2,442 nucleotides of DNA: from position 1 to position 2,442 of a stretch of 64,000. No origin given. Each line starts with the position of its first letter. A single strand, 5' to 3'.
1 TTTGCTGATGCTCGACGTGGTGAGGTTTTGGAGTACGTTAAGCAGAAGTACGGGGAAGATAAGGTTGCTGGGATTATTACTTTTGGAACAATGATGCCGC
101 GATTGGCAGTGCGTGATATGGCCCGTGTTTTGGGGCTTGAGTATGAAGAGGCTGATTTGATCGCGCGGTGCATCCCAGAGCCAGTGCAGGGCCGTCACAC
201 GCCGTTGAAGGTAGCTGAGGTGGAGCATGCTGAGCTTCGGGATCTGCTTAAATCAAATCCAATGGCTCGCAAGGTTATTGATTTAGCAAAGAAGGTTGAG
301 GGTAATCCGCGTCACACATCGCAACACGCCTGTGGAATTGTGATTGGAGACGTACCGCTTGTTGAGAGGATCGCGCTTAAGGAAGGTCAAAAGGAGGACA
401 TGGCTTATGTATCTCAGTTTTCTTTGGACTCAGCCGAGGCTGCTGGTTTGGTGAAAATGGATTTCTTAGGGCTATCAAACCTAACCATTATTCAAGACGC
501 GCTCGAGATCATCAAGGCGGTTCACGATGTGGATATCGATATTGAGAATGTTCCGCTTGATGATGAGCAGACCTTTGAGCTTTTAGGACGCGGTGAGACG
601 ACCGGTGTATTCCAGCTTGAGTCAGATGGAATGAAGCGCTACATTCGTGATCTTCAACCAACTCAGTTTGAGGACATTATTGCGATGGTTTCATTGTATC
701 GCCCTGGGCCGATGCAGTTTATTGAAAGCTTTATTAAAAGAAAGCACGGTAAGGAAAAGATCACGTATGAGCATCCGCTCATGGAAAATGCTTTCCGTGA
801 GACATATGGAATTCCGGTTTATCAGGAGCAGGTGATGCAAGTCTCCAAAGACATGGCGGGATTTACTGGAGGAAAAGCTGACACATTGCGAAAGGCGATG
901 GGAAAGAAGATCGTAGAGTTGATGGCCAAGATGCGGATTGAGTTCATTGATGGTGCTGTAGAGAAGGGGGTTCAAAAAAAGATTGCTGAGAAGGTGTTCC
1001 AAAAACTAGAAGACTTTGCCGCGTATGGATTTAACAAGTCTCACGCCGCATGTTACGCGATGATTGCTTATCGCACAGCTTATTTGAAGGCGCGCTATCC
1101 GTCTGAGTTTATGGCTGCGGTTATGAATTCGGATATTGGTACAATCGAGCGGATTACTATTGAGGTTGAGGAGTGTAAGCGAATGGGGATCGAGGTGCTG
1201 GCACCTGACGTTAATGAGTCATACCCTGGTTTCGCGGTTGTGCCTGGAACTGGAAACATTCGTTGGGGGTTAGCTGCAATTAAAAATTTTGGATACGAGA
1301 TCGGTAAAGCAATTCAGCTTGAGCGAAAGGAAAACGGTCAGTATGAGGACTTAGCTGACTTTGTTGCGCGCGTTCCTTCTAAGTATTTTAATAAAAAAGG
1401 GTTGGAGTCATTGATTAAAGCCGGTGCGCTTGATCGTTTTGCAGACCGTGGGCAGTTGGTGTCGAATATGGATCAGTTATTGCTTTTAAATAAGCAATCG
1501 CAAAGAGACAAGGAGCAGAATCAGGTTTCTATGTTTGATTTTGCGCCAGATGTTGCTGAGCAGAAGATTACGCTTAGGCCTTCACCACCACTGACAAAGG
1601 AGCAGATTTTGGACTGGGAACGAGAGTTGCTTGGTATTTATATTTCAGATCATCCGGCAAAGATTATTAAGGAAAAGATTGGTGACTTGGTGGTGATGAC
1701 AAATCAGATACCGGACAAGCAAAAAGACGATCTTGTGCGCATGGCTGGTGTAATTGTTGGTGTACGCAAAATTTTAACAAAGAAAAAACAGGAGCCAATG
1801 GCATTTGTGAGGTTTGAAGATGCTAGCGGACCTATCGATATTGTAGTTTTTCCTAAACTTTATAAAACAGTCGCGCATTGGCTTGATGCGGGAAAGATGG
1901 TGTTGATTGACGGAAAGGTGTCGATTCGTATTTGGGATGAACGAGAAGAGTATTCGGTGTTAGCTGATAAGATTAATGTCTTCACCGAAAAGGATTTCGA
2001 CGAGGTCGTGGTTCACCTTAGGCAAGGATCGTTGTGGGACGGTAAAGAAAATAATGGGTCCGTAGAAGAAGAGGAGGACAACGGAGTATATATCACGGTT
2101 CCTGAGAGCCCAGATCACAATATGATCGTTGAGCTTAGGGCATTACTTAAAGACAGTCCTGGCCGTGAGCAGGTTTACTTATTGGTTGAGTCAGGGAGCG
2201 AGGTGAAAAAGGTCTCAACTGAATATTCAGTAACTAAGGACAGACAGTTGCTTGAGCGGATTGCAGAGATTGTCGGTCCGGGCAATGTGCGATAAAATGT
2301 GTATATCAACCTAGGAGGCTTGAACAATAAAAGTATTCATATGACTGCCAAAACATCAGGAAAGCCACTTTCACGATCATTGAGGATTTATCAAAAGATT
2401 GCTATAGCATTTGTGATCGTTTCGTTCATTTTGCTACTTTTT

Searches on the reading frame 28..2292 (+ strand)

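Call 19: search_protein_families(library=pfam, proteins=[window:28-2292:+], max_evalue=0.01)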
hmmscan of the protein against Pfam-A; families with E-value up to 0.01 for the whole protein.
window:28-2292:+ (755 aa): 5 families
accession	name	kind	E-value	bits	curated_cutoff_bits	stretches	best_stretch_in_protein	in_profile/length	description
PF17657.6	DNA_pol3_finger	-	6.4e-65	218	22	1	151-314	1-166/166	Bacterial DNA polymerase III alpha subunit finger domain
PF07733.18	DNA_pol3_alpha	-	9.1e-38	130.8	23.9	1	1-148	117-260/260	Bacterial DNA polymerase III alpha NTPase domain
PF14579.12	HHH_6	-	5.7e-25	87.8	25.6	1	387-476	1-89/90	Helix-hairpin-helix motif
PF01336.31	tRNA_anti-codon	-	1.2e-10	41.6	27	1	570-651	1-74/75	OB-fold nucleic acid binding domain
PF00436.31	SSB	-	0.0027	18.2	26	1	602-642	49-94/104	Single-strand binding protein family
